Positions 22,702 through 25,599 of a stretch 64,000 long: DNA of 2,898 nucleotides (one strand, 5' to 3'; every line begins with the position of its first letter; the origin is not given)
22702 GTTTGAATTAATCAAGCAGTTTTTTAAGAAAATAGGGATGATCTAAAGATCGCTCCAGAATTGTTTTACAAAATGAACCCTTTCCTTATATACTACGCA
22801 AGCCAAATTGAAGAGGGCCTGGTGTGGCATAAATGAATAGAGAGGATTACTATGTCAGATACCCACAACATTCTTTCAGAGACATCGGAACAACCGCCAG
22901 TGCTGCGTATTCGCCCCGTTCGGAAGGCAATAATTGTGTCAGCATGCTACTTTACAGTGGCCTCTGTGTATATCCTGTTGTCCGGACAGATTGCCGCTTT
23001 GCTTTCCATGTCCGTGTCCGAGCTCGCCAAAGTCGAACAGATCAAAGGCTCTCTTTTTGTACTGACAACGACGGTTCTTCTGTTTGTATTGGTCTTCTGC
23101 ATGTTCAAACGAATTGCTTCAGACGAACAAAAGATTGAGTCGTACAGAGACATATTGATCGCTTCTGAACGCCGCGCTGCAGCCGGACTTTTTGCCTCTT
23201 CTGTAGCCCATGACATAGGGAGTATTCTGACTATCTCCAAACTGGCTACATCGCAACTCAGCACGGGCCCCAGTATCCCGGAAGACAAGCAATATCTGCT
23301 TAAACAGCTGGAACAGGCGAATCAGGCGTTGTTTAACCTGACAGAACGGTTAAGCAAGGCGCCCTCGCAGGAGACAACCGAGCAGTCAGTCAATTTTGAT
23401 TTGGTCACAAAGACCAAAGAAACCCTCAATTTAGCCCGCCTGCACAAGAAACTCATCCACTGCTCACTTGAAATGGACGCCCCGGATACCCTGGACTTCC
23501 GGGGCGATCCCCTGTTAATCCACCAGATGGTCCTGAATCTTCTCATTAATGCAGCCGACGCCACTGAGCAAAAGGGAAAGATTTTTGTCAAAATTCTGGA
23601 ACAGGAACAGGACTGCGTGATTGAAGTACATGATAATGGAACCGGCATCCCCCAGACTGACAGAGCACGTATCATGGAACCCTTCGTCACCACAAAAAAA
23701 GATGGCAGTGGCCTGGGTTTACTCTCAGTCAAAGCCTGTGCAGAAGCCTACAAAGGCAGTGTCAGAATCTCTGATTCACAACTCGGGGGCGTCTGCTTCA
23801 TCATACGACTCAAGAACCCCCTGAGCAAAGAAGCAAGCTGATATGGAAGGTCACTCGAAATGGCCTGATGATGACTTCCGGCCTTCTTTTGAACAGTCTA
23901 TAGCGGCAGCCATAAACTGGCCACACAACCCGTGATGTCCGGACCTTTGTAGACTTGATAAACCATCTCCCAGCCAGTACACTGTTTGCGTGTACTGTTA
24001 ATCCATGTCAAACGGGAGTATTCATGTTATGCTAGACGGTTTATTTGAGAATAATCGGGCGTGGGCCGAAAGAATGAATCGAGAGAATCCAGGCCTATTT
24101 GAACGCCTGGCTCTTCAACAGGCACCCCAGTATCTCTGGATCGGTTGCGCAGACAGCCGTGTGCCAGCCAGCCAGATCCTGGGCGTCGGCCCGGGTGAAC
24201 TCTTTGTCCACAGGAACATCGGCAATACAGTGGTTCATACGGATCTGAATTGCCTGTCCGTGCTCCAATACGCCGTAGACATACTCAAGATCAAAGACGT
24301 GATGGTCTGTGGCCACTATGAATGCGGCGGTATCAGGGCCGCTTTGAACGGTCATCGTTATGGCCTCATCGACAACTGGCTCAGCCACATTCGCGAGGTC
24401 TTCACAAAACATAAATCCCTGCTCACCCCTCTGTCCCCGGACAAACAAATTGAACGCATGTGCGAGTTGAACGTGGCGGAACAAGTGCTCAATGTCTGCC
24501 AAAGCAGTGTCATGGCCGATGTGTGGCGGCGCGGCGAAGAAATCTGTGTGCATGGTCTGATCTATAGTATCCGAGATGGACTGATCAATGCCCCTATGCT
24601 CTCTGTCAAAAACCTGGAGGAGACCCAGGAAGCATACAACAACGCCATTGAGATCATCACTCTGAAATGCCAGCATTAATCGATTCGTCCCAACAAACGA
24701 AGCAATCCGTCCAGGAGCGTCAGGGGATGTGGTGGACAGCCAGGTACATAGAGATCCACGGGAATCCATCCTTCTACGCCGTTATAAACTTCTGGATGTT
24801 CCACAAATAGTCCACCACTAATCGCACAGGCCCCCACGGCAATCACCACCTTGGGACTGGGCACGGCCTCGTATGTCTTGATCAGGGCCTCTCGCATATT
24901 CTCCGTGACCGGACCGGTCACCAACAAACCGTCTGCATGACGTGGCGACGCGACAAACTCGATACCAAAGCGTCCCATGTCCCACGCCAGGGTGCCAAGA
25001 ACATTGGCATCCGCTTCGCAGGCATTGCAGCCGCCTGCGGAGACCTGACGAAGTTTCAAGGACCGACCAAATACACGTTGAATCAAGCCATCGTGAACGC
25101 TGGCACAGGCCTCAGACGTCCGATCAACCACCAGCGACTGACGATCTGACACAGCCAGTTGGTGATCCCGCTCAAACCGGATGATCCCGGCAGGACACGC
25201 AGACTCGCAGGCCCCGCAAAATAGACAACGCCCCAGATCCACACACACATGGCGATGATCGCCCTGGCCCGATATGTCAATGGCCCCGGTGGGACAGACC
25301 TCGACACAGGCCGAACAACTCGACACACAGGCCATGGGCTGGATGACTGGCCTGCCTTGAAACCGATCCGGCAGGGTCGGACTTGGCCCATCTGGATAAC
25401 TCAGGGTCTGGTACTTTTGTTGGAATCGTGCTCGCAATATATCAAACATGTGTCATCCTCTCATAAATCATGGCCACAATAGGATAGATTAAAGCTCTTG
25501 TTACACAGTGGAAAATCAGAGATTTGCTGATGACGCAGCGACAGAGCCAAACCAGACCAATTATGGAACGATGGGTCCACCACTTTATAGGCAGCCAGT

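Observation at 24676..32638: Seven-gene, translationally coupled operon for a group-4-hydrogenase/complex-I-like membrane complex that is probably not a hydrogenase (Ehr-type)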

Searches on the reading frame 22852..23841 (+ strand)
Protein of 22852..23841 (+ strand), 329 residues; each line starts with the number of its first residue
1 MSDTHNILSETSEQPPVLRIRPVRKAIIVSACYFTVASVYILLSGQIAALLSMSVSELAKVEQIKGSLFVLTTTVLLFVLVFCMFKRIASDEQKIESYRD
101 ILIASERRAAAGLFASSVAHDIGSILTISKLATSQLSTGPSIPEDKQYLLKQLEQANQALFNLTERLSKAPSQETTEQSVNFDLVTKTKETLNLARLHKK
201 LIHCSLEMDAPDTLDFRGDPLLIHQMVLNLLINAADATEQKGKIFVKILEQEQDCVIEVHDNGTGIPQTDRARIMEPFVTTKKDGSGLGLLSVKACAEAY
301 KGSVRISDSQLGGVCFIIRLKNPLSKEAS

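Call 31: search_protein_families(library=pfam, proteins=[window:22852-23841:+], max_evalue=0.000001)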
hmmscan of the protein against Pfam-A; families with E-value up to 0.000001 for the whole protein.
window:22852-23841:+ (329 aa): 1 family
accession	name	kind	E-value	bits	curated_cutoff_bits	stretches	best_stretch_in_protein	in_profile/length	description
PF02518.31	HATPase_c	-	2.5e-23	83.1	26.4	1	218-322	1-109/111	Histidine kinase-, DNA gyrase B-, and HSP90-like ATPase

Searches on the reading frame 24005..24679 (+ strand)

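Call 6: search_protein_families(library=pfam, proteins=[window:24005-24679:+], max_evalue=0.01)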
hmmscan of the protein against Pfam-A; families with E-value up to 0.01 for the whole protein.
window:24005-24679:+ (224 aa): 1 family
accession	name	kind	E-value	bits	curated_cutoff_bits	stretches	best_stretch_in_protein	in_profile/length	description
PF00484.24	Pro_CA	-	2.8e-50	171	25.7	1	43-193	1-155/156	Carbonic anhydrase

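Call 7: search_protein_families(library=ncbifam, proteins=[window:24005-24679:+], max_evalue=0.01)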
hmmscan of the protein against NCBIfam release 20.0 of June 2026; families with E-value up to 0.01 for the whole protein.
window:24005-24679:+ (224 aa): 2 families
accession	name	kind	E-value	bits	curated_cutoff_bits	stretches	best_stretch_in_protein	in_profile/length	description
NF007756.0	PRK10437.1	equivalog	9e-81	270.5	251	1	10-221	4-215/220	carbonate dehydratase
NF011765.0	PRK15219.1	subfamily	3e-14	53.1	221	1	38-194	87-241/245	carbonic anhydrase family protein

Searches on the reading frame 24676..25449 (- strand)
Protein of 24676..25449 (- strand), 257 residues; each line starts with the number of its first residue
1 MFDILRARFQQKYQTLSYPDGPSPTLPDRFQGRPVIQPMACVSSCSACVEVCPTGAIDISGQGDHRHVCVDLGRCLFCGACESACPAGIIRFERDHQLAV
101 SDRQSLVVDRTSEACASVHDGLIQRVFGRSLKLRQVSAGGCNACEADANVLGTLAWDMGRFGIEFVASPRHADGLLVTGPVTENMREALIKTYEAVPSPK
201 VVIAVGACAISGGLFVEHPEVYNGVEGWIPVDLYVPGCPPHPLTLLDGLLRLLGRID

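Call 6: search_protein_families(library=pfam, proteins=[window:24676-25449:-], max_evalue=0.01)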
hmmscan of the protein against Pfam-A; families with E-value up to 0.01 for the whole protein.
window:24676-25449:- (257 aa): 11 families
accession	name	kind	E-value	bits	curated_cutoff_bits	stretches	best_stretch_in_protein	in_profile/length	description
PF01058.29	Oxidored_q6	-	4.2e-28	98.1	27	1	141-251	1-127/128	NADH ubiquinone oxidoreductase, 20 Kd subunit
PF12838.12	Fer4_7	-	9.7e-11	42.4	27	1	41-89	2-52/52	4Fe-4S dicluster domain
PF13187.11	Fer4_9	-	2.5e-08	34.3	27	2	41-89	2-51/52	4Fe-4S dicluster domain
PF00037.32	Fer4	-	1.7e-07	31.2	21.1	2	69-91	2-24/24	4Fe-4S binding domain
PF13237.11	Fer4_10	-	1.5e-06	28.4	25.5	1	34-86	2-53/53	4Fe-4S dicluster domain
PF12797.12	Fer4_2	-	4.4e-05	23.6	24.5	1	67-87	2-22/22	4Fe-4S binding domain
PF25160.1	LdpA_Fe-S-bd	-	4.7e-05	23.5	27.6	1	41-91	1-44/49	LdpA Fe-S cluster-binding domain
PF13484.11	Fer4_16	-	7.4e-05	23.9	30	0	44-61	4-22/66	4Fe-4S double cluster binding domain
PF12837.12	Fer4_6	-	0.00036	20.8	25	1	34-57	2-24/24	4Fe-4S binding domain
PF13183.11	Fer4_8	-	0.0011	19.9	27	0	73-102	3-32/68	4Fe-4S dicluster domain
PF12798.12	Fer4_3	-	0.0029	18.8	27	0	75-89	1-15/15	4Fe-4S binding domain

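Call 7: search_protein_families(library=ncbifam, proteins=[window:24676-25449:-], max_evalue=0.01)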
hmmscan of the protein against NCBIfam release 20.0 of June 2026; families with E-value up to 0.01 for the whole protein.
window:24676-25449:- (257 aa): 82 families (the best 25 are shown)
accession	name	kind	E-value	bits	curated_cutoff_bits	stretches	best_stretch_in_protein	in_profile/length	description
NF005012.1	PRK06411.1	subfamily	3.2e-35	121.1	116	1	122-256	27-158/166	NADH-quinone oxidoreductase subunit NuoB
TIGR01957.1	nuoB_fam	subfamily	7.1e-32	110.3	142.7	1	128-256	14-142/145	NADH-quinone oxidoreductase subunit B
NF011394.0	PRK14819.1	equivalog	1.2e-29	103.6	312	1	141-257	40-157/264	NADH-quinone oxidoreductase subunit B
NF011391.0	PRK14816.1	equivalog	2.1e-29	102.5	283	1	118-254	41-175/196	NADH-quinone oxidoreductase subunit B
NF011390.0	PRK14815.1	equivalog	7.9e-27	93.7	281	1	141-256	42-157/183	NADH dehydrogenase subunit B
NF011393.0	PRK14818.1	equivalog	6.6e-26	90.9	255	1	140-253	39-152/173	NADH dehydrogenase subunit B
NF011395.0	PRK14820.1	equivalog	8.9e-26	90.7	263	1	153-252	54-153/180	NADH-quinone oxidoreductase subunit B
NF011388.0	PRK14813.1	equivalog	1.4e-25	90.3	294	1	143-252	39-149/189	NADH dehydrogenase subunit B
NF011389.0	PRK14814.1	equivalog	7.3e-25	87.8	285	1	144-254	45-155/186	NADH dehydrogenase subunit B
NF009808.0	PRK13292.1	equivalog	8.7e-24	83.4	1156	1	146-256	39-149/791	NADH-quinone oxidoreductase subunit B/C/D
NF011392.0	PRK14817.1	equivalog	5.7e-23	81.5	271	1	103-256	7-160/182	NADH-quinone oxidoreductase subunit B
NF009053.0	PRK12387.1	subfamily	9.8e-22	77.6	204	1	1-111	1-111/180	formate hydrogenlyase complex iron-sulfur subunit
TIGR01971.1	NuoI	subfamily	2.1e-18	66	113.05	1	8-110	8-118/121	NADH-quinone oxidoreductase, chain I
NF006076.0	PRK08222.1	equivalog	1.6e-16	60.7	270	1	1-111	1-111/181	hydrogenase 4 subunit H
NF006221.0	PRK08348.1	subfamily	2e-13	50.2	124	1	11-104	16-106/136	NADH-plastoquinone oxidoreductase subunit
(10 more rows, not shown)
